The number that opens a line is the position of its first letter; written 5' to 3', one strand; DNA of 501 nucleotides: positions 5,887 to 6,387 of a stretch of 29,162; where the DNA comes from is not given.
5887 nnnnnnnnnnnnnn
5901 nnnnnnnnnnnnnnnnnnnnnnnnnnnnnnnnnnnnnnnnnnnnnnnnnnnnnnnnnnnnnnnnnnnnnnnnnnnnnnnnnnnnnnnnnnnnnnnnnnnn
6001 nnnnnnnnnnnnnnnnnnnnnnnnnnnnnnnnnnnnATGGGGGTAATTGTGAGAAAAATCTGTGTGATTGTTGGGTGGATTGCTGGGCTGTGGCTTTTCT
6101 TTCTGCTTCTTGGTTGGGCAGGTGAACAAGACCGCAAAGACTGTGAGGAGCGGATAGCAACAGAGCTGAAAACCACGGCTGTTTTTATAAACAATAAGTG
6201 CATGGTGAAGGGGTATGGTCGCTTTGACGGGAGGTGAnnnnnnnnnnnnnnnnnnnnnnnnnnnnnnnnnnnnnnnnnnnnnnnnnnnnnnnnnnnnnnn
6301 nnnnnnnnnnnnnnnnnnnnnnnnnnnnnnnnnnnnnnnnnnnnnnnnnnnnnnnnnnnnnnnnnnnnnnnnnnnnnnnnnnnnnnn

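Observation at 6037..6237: Small single-pass membrane protein immediately after replication gene A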

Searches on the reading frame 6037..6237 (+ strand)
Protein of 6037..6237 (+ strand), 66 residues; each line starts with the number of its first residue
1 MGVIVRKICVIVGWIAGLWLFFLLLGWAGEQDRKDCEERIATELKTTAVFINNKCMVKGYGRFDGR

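Call 4: search_protein_families(library=phrogs, proteins=[window:6037-6237:+], max_evalue=1)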
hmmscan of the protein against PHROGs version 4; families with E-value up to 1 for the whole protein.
window:6037-6237:+ (66 aa): 1 family
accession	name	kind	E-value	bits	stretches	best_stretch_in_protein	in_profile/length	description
phrog_14089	-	unknown function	1.4e-19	70.7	1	11-66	4-59/59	-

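Call 5: search_protein_families(library=pfam, proteins=[window:6037-6237:+], max_evalue=1)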
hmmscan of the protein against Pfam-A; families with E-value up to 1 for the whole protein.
window:6037-6237:+ (66 aa): 0 families

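Call 7: find_homologous_proteins(query=window:6037-6237:+, max_evalue=0.01)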
Query window:6037-6237:+ (66 aa): 8 proteins with E <= 0.01 among 9 candidates.
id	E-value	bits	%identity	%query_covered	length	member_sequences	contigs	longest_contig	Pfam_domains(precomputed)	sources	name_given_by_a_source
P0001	1.0e-36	141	97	100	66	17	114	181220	-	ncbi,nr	ncbi:hypothetical protein DMS41_19795 [Salmonella enterica]|nr:hypothetical protein [Salmonella ente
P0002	2.3e-20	90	73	85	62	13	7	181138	-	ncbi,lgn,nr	ncbi:hypothetical protein HmCmsJML134_00146 [Escherichia coli]|nr:hypothetical protein HmCmsJML134_0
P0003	4.1e-19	86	74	80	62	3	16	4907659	-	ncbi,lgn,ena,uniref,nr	ncbi:TPA: hypothetical protein ACIVP0_002772 [Salmonella enterica subsp. diarizonae serovar 61:l,v:z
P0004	5.8e-18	82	64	85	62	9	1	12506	-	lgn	-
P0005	9.7e-18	81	68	80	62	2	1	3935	-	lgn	-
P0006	2.3e-17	80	70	80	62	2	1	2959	-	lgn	-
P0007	8.3e-17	78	70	80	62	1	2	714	-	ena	-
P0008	1.1e-16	78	55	94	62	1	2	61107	-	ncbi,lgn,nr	ncbi:hypothetical protein VY397_004219 [Salmonella enterica]|nr:hypothetical protein [Salmonella ent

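Call 15: find_related_loci(query=A1, collection=genome_contigs, flank=4000)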
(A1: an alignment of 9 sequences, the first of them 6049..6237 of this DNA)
Query A1 (62 aa) in genome_contigs; peptide patterns used: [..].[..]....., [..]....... (x = any residue, [..] = any of these).
69 stretches matched a pattern; 3 encode a relative of the query (tblastn E <= 1e-3); 3 distinct loci.
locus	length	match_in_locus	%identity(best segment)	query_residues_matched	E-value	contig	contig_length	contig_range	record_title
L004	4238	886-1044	70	10-62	2e-23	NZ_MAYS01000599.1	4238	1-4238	Candidatus Erwinia dacicola strain IL contig_90, whole genome shotgun sequence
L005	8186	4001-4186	61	1-62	2e-23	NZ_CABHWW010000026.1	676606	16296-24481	Yersinia alsatica strain IP38850, whole genome shotgun sequence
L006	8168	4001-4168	63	7-62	1e-21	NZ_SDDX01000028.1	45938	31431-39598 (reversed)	Lelliottia nimipressuralis strain CCUG 25894 CCUG25894T_0000028, whole genome shotgun sequence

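Call 16: find_related_loci(query=A1, collection=viral_contigs, flank=4000)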
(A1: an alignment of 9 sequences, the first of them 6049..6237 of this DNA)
Query A1 (62 aa) in viral_contigs; peptide patterns used: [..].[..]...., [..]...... (x = any residue, [..] = any of these).
80 stretches matched a pattern; 35 encode a relative of the query (tblastn E <= 1e-3); 35 distinct loci.
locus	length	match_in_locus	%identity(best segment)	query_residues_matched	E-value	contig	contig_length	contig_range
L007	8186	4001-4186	98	1-62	8e-38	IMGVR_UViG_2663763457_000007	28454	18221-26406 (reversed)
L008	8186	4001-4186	98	1-62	8e-38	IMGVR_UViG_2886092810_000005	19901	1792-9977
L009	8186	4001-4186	98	1-62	8e-38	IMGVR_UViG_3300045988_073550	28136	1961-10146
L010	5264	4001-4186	97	1-62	3e-37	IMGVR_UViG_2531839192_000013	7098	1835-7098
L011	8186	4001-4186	87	1-62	3e-25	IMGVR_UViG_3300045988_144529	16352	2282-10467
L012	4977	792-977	87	1-62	3e-25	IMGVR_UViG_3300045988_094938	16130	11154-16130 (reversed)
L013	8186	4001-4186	68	1-62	3e-25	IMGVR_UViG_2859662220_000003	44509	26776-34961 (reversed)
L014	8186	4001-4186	87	1-62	3e-25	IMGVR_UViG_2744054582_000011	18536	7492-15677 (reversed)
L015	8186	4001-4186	87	1-62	3e-25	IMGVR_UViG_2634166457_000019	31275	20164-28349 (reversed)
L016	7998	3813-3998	68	1-62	5e-25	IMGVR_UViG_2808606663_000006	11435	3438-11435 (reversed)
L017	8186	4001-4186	66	1-62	1e-24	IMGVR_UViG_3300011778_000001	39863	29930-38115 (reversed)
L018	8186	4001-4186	66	1-62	1e-23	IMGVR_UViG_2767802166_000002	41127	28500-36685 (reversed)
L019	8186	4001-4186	63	1-62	2e-22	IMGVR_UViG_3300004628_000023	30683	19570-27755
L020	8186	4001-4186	58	1-62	2e-22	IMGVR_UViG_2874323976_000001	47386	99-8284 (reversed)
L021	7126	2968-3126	70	10-62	3e-22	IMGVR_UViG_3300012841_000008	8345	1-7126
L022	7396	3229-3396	68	7-62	5e-22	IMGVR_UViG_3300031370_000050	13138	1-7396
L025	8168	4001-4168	66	7-62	1e-21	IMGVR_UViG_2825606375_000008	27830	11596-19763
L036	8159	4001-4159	66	10-62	1e-18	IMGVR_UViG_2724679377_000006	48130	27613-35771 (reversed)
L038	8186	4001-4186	50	1-62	4e-18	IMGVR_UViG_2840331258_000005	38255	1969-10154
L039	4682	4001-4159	53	10-62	3e-15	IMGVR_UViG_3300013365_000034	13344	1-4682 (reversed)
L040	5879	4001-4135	58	17-61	4e-14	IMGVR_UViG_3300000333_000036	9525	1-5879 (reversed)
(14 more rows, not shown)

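Call 25: predict_structure(alignment_id=A1)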
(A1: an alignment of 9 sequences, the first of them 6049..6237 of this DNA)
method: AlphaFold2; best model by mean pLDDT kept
length: 62 residues; sequences in the alignment: 9
mean_pLDDT: 70.1   pTM: 0.40
mean pLDDT of the five models: 70.1, 65.8, 65.6, 64.0, 63.5
residues with pLDDT >= 90: 0; 70-90: 29; 50-70: 26; < 50: 7
segments of 3 or more residues with pLDDT < 50: 56-62
pLDDT, mean of each block of 10 residues (from residue 1): 81 88 74 67 63 54 38
secondary structure, 60 per line:
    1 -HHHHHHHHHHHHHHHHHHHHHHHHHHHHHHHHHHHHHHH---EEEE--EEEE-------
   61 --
elements in order: H2-40 E44-47 E50-53

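Call 26: search_protein_families(library=phrogs, proteins=[L006:3450-3980:+, L006:4175-4846:+, L006:2675-3223:+, L006:1244-2095:+, L006:6255-7814:+, L013:3297-4001:+, L013:4193-4825:+, L013:970-2367:+, L013:2654-3136:+, L017:3378-3929:+], max_evalue=0.001)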
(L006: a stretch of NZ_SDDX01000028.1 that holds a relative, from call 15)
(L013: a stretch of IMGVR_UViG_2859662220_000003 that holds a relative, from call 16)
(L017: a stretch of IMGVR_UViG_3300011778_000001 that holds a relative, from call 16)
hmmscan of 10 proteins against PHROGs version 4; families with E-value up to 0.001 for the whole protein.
L006:3450-3980:+ (176 aa): 13 families
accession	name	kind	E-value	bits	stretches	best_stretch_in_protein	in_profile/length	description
phrog_14548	-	unknown function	1.1e-66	226.5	1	62-176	264-378/378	-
phrog_19550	-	unknown function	5.8e-54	183.9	1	64-176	69-186/186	-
phrog_9763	-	unknown function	1.9e-37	130.3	1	76-169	144-236/247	-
phrog_6628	-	unknown function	9.5e-37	127.8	1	67-170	563-667/685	-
phrog_9434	-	unknown function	2.3e-36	127.3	1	56-169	375-493/507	-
phrog_11504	-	unknown function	3.8e-35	123.4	1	80-170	275-370/376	-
phrog_3956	-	unknown function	1.3e-29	104.8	1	83-169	493-577/585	-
phrog_6574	-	unknown function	8.8e-25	89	1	72-175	96-213/217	-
phrog_28211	-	unknown function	4.2e-16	60.3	1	82-169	126-222/234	-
phrog_1138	-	unknown function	1.1e-06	29.8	1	49-176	141-209/228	-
phrog_343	-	unknown function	1e-05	26.4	1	3-62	32-83/135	-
phrog_20344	-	unknown function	9e-05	23.4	0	61-107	76-126/140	-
phrog_250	-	unknown function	9.5e-05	22.7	0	63-176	173-240/367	-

L006:4175-4846:+ (223 aa): 4 families
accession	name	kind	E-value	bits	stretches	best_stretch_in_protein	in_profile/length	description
phrog_5117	-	unknown function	5.8e-17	63.2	1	1-141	1-122/125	-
phrog_660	-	unknown function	1e-08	36.4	1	1-147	3-146/193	-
phrog_60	-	unknown function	1.1e-06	29.5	1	1-142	116-183/461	-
phrog_3323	-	unknown function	5.2e-05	24.5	1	1-57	1-47/90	-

L006:2675-3223:+ (182 aa): 7 families
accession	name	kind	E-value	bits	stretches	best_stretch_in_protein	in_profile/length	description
phrog_614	-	unknown function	1.9e-44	152.9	1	43-181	87-210/214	-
phrog_14548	-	unknown function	8.9e-31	108.4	1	39-181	68-198/378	-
phrog_368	-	unknown function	6e-29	102.7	1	43-181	121-238/239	-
phrog_492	-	unknown function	7.3e-17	63.1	1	43-181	80-176/195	-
phrog_28257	-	unknown function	1.3e-16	61.7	1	128-181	11-63/64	-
phrog_10746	-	unknown function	0.00022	22.1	1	43-112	42-105/186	-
phrog_26126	-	unknown function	0.00058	20.3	1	71-111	157-197/269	-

L006:1244-2095:+ (283 aa): 3 families
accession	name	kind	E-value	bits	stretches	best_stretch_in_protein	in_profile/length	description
phrog_25613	-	unknown function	4.7e-84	280.9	1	13-156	1-144/148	-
phrog_1033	-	DNA, RNA and nucleotide metabolism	4.6e-66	224.9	1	12-272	13-269/334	ParB-like partition protein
phrog_6218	-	DNA, RNA and nucleotide metabolism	6.7e-08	33.1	1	66-252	36-213/506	ParB-like partition protein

L006:6255-7814:+ (519 aa): 12 families
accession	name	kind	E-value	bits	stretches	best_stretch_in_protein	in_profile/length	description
phrog_116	-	other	8.5e-89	299.8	1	44-516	204-498/779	DNA methyltransferase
phrog_363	-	other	2.9e-42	146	1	47-317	53-245/327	DNA methyltransferase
phrog_864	-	DNA, RNA and nucleotide metabolism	9.4e-39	134.6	1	60-507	653-1051/1064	DNA primase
phrog_26324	-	other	7.5e-36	125.1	3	355-418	22-86/210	DNA methyltransferase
phrog_16528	-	other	1.8e-22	81.1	1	395-508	135-218/236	DNA methyltransferase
phrog_16427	-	other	3.8e-17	63.7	1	415-511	102-172/235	DNA methyltransferase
phrog_13621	-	unknown function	8.6e-15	55.7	2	413-458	38-84/121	-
phrog_23296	-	other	7.6e-11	42.7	1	483-516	30-63/68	DNA methyltransferase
phrog_17284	-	unknown function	3.9e-08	33.9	1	425-505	155-208/245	-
phrog_56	-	other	2.3e-06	28.2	1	481-512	2-33/647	DNA methyltransferase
phrog_38038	-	unknown function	4.1e-05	23.6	1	394-466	268-339/430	-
phrog_8411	-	unknown function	0.00031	21.6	1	425-446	164-185/206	-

L013:3297-4001:+ (234 aa): 2 families
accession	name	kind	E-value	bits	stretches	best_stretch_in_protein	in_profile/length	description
phrog_4657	-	unknown function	7.1e-68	229.9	1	4-225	5-218/221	-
phrog_5051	-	unknown function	6.9e-06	27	1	25-146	19-132/198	-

L013:4193-4825:+ (210 aa): 8 families
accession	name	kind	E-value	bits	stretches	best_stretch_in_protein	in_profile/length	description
phrog_60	-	unknown function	5.1e-24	86.7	1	1-208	116-284/461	-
phrog_20174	-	unknown function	4.5e-15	56.7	1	90-131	180-221/284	-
phrog_21749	-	unknown function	1.1e-13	52.3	1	90-126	167-203/208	-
phrog_924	-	unknown function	6.1e-13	50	1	138-209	86-156/267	-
phrog_38634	-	unknown function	1.3e-12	48.4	1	91-129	1-39/46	-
phrog_15065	-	unknown function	1.9e-09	38.6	1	91-128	59-96/99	-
phrog_7704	-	unknown function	1.1e-07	32.9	1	126-206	101-172/173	-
phrog_21459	-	unknown function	3.4e-06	27.7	1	89-124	50-85/150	-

L013:970-2367:+ (465 aa): 7 families
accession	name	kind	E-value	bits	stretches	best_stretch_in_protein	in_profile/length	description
phrog_19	-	DNA, RNA and nucleotide metabolism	1.1e-125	421.9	1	2-455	152-592/621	DnaB-like replicative helicase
phrog_11530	-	unknown function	1.9e-76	257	1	291-465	3-178/184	-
phrog_239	-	DNA, RNA and nucleotide metabolism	4.6e-31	109.5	1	170-452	324-608/801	DNA primase/helicase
phrog_243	-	DNA, RNA and nucleotide metabolism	6.8e-30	104.9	1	193-427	22-245/273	DnaB-like replicative helicase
phrog_23150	-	unknown function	1.1e-15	58.8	1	10-227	8-213/217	-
phrog_5482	-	unknown function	4.3e-08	33.3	1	186-410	27-255/341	-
phrog_20000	-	unknown function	9.7e-06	26.7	1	4-98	22-115/132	-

L013:2654-3136:+ (160 aa): 6 families
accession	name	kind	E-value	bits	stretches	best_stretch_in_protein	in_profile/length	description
phrog_954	-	other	4.4e-85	285.6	1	1-157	49-202/229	DNA methyltransferase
phrog_11564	-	other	4.5e-54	182.2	1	2-92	3-93/117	DNA methyltransferase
phrog_6151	-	other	3.3e-34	118.3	1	56-156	1-98/117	DNA methyltransferase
phrog_7811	-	other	1.7e-12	47.9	1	3-35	3-35/41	methyltransferase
phrog_24333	-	other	6.6e-10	39.8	1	47-121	86-167/238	DNA methyltransferase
phrog_11619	-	other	1e-06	29.4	1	58-146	82-164/186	DNA methyltransferase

L017:3378-3929:+ (183 aa): 6 families
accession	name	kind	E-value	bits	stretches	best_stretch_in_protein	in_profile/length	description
phrog_8364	-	unknown function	5.8e-17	63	1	70-137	163-228/234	-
phrog_16295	-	unknown function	3.8e-07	31.4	1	10-139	6-111/114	-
phrog_1138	-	unknown function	2.7e-06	28.5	1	1-175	2-203/228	-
phrog_11761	-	unknown function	2.6e-05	25.2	1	62-95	28-61/110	-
phrog_250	-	unknown function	9.4e-05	22.7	1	59-141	148-190/367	-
phrog_2101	-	unknown function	0.00015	23.2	1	63-152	104-163/194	-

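Call 27: search_protein_families(library=phrogs, proteins=[L019:1108-3270:+, L019:3276-3578:+, L019:4150-4485:+, L019:4623-6032:+, L019:6195-7409:-, L016:2080-3246:+, L016:3988-4287:+, L016:4276-5202:-, L016:5264-6700:+, L016:6882-7907:-], max_evalue=0.001)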
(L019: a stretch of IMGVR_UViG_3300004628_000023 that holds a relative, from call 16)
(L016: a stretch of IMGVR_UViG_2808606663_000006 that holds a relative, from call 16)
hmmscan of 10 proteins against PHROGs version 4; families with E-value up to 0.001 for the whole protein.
L019:1108-3270:+ (720 aa): 4 families
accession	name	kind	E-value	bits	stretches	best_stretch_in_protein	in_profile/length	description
phrog_17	-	DNA, RNA and nucleotide metabolism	3.3e-119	400.8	1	16-718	670-1231/1445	DNA polymerase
phrog_7766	-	DNA, RNA and nucleotide metabolism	3.4e-72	242.8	1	546-720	7-186/186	DNA polymerase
phrog_10285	-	DNA, RNA and nucleotide metabolism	1.4e-50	173.1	2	548-720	147-321/321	DNA polymerase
phrog_192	-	DNA, RNA and nucleotide metabolism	5.3e-05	23.7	0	82-137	190-250/397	DNA polymerase exonuclease subunit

L019:3276-3578:+ (100 aa): 3 families
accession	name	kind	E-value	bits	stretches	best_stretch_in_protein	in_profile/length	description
phrog_7033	-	unknown function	3.5e-27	96.7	1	1-96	3-101/197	-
phrog_1494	-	unknown function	3e-05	24.3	1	69-97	190-218/226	-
phrog_4030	-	unknown function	0.00048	21.2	1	74-89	63-78/85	-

L019:4150-4485:+ (111 aa): 0 families

L019:4623-6032:+ (469 aa): 2 families
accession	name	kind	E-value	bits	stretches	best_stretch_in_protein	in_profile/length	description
phrog_62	-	DNA, RNA and nucleotide metabolism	1.7e-158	530.8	1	7-467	692-1140/1881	DNA helicase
phrog_11354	-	unknown function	6.2e-28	97.8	1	361-466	10-111/116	-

L019:6195-7409:- (404 aa): 6 families
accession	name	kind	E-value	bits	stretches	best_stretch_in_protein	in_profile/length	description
phrog_1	-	integration and excision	9.5e-69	234.2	1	11-401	85-456/611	integrase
phrog_3423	-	unknown function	5.7e-30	105.4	1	15-132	5-126/157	-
phrog_17497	-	unknown function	2.5e-15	57.7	1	328-397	48-117/133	-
phrog_216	-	integration and excision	6.7e-15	56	1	237-368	74-213/301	integrase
phrog_24775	-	unknown function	6.8e-10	40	1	336-394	26-84/101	-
phrog_4710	-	unknown function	0.00026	21.6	1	217-280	133-196/211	-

L016:2080-3246:+ (388 aa): 3 families
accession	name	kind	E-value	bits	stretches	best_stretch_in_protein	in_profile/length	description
phrog_7766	-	DNA, RNA and nucleotide metabolism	5.7e-72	242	1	214-388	7-186/186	DNA polymerase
phrog_17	-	DNA, RNA and nucleotide metabolism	1.1e-71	243.3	1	5-386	956-1231/1445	DNA polymerase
phrog_10285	-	DNA, RNA and nucleotide metabolism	8e-55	187.1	2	216-388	147-321/321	DNA polymerase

L016:3988-4287:+ (99 aa): 3 families
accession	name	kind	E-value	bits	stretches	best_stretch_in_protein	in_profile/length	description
phrog_93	-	DNA, RNA and nucleotide metabolism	1.2e-31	111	1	5-90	347-432/613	endonuclease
phrog_5702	-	DNA, RNA and nucleotide metabolism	4.8e-08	33.9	1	39-90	5-57/70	Holliday junction resolvase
phrog_824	-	unknown function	1.5e-05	26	1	40-86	113-161/265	-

L016:4276-5202:- (308 aa): 1 family
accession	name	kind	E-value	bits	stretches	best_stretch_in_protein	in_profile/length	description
phrog_6287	-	moron, auxiliary metabolic gene and host takeover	1.1e-104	350.9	1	13-306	9-300/304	BstA abortive infection system, replication inhibitor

L016:5264-6700:+ (478 aa): 2 families
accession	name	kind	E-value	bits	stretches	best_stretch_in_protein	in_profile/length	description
phrog_62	-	DNA, RNA and nucleotide metabolism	4.6e-159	532.6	1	17-476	693-1140/1881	DNA helicase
phrog_11354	-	unknown function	6.3e-28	97.8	1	370-475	10-111/116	-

L016:6882-7907:- (341 aa): 8 families
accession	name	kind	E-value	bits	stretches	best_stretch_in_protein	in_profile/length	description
phrog_4710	-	unknown function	6.6e-57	193.5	1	27-221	3-199/211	-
phrog_1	-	integration and excision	2.2e-56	193.3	1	13-338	146-454/611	integrase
phrog_216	-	integration and excision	9.9e-37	127.6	1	121-338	23-247/301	integrase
phrog_3423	-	unknown function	9.2e-23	82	1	1-98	55-154/157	-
phrog_14880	-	unknown function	9.5e-18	64.9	1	285-336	2-53/57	-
phrog_24775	-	unknown function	3.5e-17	63.4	1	261-337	13-88/101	-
phrog_37801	-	unknown function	2.4e-14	54.2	1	294-337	27-70/73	-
phrog_7685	-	integration and excision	1.8e-06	28.7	1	224-319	131-224/240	integrase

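Call 28: search_protein_representatives(alignment_id=A1)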
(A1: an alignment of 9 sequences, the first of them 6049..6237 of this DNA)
Query: 9 sequences, 62 profile positions. Proteins with E-value up to 0.001 (for the whole library): 19; up to 1e-10: 4; up to 1e-30: 0. The best 19 are listed.
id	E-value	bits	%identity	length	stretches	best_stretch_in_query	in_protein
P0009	1.7e-30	121.2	-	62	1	1-62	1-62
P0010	9.2e-17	77.2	-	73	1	8-62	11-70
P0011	8.3e-12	61.3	-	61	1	5-61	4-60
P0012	7.7e-11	58.2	-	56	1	6-59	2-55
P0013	6.2e-10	55.3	-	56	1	8-57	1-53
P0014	8.9e-09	51.6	-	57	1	7-59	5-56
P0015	3.8e-08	49.6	-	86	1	28-57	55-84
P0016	3.9e-08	49.5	-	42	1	40-62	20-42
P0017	8.6e-08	48.4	-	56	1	14-57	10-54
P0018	1.6e-07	47.6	-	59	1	5-59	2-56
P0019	1.8e-07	47.4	-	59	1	6-59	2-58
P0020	2.7e-07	46.8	-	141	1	8-38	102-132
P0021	9.1e-07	45.2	-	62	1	2-58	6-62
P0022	3.0e-06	43.5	-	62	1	6-55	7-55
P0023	4.8e-06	42.8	-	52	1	9-58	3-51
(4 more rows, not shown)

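Call 29: search_protein_families(library=ncbifam, proteins=[window:6049-6237:+, L013:4001-4189:+, L019:4001-4189:+, L039:3977-4162:+, L040:3944-4138:+], max_evalue=1)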
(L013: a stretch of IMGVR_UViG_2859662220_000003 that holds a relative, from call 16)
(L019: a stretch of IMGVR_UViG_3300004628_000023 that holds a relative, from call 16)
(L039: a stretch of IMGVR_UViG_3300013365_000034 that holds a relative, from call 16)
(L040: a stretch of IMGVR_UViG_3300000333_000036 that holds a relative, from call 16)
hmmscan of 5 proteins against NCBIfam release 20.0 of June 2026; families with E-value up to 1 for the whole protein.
window:6049-6237:+ (62 aa): 1 family
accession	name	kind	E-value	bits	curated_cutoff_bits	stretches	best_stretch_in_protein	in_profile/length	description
NF011332.0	PRK14748.1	equivalog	0.089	12.9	56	1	9-23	4-18/29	K(+)-transporting ATPase subunit F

L013:4001-4189:+ (62 aa): 0 families

L019:4001-4189:+ (62 aa): 1 family
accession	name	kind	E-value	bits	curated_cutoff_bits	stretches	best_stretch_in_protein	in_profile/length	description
NF033218.1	anchor_AmaP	equivalog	0.17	11.7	55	1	1-33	1-30/166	alkaline shock response membrane anchor protein AmaP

L039:3977-4162:+ (61 aa): 0 families

L040:3944-4138:+ (64 aa): 0 families

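Call 30: search_protein_families(library=padloc, proteins=[window:6049-6237:+, L013:4001-4189:+, L019:4001-4189:+, L039:3977-4162:+, L040:3944-4138:+], max_evalue=1)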
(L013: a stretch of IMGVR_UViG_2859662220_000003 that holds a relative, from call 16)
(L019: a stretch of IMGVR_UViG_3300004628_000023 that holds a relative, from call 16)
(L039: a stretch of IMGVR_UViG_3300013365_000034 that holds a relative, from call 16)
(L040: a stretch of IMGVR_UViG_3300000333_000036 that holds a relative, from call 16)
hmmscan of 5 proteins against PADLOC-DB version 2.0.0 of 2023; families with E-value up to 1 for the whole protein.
window:6049-6237:+ (62 aa): 0 families

L013:4001-4189:+ (62 aa): 0 families

L019:4001-4189:+ (62 aa): 0 families

L039:3977-4162:+ (61 aa): 0 families

L040:3944-4138:+ (64 aa): 0 families

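Call 46: search_protein_families(library=pfam, proteins=[window:6049-6237:+], max_evalue=10)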
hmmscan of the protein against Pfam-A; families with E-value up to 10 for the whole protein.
window:6049-6237:+ (62 aa): 0 families
